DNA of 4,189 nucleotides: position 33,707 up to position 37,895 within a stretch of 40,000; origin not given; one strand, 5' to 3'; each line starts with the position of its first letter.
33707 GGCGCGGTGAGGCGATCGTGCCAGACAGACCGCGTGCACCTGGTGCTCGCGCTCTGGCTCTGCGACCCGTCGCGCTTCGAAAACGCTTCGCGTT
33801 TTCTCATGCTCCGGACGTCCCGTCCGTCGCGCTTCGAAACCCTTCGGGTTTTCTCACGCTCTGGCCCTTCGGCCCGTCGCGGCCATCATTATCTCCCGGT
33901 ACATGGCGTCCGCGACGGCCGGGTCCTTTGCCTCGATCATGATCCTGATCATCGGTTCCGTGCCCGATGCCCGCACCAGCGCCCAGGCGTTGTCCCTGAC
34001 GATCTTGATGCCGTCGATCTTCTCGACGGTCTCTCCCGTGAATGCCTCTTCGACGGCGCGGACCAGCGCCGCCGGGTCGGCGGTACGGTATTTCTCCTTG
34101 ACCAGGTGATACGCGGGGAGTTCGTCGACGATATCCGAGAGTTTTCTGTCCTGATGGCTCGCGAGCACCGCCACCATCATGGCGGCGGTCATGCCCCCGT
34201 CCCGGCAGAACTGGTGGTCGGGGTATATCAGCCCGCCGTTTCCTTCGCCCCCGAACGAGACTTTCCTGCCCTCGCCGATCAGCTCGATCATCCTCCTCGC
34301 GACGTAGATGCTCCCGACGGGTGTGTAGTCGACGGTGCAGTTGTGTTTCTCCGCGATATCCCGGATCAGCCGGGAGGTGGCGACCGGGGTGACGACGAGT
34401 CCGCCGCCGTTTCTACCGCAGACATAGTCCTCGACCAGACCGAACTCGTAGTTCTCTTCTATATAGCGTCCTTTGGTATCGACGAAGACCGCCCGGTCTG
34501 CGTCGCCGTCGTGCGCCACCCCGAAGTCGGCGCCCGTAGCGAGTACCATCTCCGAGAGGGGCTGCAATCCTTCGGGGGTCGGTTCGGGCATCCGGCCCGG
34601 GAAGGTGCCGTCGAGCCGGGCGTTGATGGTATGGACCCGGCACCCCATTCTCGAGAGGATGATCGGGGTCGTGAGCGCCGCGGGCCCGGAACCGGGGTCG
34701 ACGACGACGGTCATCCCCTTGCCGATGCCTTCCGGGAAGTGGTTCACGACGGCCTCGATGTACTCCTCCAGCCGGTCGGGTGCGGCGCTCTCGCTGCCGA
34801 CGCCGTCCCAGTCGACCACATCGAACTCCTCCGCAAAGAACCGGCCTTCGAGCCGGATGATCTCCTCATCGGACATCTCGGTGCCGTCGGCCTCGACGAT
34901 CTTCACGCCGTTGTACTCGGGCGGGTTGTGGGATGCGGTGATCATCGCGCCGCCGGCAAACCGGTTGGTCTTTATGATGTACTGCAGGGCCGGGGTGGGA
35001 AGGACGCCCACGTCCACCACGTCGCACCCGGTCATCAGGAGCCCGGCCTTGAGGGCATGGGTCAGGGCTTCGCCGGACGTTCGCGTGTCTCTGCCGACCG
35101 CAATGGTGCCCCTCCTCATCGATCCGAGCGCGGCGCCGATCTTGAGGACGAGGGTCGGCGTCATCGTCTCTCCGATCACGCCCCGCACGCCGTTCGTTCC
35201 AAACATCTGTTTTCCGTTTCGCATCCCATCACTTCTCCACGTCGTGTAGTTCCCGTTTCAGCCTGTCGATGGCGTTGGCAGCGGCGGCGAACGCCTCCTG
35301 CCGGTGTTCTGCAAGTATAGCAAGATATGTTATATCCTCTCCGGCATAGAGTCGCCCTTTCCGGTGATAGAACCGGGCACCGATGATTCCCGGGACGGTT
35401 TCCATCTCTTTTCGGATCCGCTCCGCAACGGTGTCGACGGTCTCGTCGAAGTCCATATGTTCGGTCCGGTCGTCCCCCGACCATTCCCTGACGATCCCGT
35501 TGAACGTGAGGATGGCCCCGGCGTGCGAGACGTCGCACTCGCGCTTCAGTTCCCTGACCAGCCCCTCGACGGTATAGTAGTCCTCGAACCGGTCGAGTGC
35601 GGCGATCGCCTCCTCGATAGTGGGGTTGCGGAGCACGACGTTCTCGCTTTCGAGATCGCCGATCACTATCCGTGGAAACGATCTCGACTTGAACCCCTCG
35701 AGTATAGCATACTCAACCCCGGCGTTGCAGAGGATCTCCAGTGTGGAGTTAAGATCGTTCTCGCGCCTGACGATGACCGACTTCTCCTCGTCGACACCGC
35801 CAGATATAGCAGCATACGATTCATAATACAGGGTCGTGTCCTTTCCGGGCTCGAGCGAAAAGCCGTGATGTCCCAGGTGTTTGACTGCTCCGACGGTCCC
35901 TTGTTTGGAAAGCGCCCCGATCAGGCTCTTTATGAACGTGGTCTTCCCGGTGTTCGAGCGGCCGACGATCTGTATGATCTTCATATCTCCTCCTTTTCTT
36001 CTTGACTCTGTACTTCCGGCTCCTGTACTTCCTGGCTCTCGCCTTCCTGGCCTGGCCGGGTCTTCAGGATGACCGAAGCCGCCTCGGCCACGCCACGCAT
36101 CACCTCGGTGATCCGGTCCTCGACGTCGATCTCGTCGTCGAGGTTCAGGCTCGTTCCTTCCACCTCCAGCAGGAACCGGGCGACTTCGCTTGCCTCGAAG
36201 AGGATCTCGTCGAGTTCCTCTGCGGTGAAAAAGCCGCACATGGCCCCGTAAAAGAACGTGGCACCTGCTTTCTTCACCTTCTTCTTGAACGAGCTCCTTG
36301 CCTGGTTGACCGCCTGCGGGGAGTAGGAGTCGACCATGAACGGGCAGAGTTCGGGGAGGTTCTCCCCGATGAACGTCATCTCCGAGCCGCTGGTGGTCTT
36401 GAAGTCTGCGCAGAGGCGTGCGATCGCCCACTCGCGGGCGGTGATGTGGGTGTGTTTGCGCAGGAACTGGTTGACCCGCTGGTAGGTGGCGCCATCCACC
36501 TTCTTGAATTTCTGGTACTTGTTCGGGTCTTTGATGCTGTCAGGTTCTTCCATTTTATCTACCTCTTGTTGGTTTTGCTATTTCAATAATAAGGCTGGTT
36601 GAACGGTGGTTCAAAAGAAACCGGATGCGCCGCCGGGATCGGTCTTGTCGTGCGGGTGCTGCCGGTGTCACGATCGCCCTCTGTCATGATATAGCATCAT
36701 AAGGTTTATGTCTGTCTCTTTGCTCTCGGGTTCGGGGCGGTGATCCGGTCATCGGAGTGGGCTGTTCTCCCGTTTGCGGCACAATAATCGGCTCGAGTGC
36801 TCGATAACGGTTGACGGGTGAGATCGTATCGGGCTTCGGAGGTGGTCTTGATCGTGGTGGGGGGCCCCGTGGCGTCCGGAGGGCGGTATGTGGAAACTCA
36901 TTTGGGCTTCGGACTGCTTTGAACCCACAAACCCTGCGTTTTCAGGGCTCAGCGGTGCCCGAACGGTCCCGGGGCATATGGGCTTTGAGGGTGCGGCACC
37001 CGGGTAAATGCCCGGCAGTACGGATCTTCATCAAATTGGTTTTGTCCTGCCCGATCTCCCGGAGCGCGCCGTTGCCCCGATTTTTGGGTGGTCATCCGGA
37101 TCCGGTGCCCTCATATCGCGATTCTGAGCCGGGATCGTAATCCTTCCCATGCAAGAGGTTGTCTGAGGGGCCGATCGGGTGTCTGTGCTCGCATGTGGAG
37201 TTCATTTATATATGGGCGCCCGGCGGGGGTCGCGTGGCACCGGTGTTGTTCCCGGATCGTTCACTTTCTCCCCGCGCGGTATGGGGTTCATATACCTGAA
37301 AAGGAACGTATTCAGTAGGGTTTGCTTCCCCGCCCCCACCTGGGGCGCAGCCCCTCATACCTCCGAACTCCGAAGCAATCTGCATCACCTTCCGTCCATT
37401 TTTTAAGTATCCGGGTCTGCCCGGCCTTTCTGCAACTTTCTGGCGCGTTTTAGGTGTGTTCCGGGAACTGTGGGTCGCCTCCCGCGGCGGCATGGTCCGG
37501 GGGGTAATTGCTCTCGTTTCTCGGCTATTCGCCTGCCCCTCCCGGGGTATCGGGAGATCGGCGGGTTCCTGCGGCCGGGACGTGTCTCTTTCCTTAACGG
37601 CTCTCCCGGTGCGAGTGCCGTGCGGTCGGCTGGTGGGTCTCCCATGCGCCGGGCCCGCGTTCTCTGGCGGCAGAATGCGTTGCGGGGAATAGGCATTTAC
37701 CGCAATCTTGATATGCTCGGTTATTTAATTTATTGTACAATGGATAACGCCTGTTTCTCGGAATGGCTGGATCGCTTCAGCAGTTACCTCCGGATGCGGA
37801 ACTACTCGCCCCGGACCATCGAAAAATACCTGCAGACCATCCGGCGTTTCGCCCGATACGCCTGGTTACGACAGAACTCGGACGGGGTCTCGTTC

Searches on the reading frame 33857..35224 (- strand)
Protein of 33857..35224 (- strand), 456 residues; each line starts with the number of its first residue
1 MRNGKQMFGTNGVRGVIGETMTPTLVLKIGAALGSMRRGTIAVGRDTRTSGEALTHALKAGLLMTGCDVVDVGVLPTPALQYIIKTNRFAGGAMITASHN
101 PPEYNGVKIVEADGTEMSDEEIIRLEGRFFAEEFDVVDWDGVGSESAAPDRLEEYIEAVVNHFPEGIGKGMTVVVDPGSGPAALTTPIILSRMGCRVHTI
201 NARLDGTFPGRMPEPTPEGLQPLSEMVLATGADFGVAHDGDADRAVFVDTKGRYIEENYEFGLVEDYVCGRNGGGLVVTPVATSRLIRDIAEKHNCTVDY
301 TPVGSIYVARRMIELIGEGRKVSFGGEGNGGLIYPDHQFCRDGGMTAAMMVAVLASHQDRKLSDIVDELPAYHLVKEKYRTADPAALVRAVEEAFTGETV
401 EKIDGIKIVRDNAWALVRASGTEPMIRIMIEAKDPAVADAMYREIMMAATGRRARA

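Call 17: search_protein_families(library=pfam, proteins=[window:33857-35224:-], max_evalue=0.001)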
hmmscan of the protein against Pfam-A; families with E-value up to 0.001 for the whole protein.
window:33857-35224:- (456 aa): 4 families
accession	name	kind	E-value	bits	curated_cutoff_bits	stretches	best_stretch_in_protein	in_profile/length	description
PF02878.22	PGM_PMM_I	-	1.2e-41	142.1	22.5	1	5-134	1-136/138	Phosphoglucomutase/phosphomannomutase, alpha/beta/alpha domain I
PF02879.22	PGM_PMM_II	-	6.1e-25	88.2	29.3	1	153-252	1-103/103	Phosphoglucomutase/phosphomannomutase, alpha/beta/alpha domain II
PF02880.22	PGM_PMM_III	-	7.5e-22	78.1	20.7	1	261-370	6-112/115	Phosphoglucomutase/phosphomannomutase, alpha/beta/alpha domain III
PF00408.26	PGM_PMM_IV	-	1.2e-11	44.9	23.1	1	381-442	6-62/68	Phosphoglucomutase/phosphomannomutase, C-terminal domain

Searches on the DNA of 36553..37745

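Call 69: search_rna_families(source=window, start=36553, end=37745, threshold=evalue, max_evalue=1)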
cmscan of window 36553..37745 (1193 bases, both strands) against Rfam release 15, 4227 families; matches with E-value up to 1: 0.
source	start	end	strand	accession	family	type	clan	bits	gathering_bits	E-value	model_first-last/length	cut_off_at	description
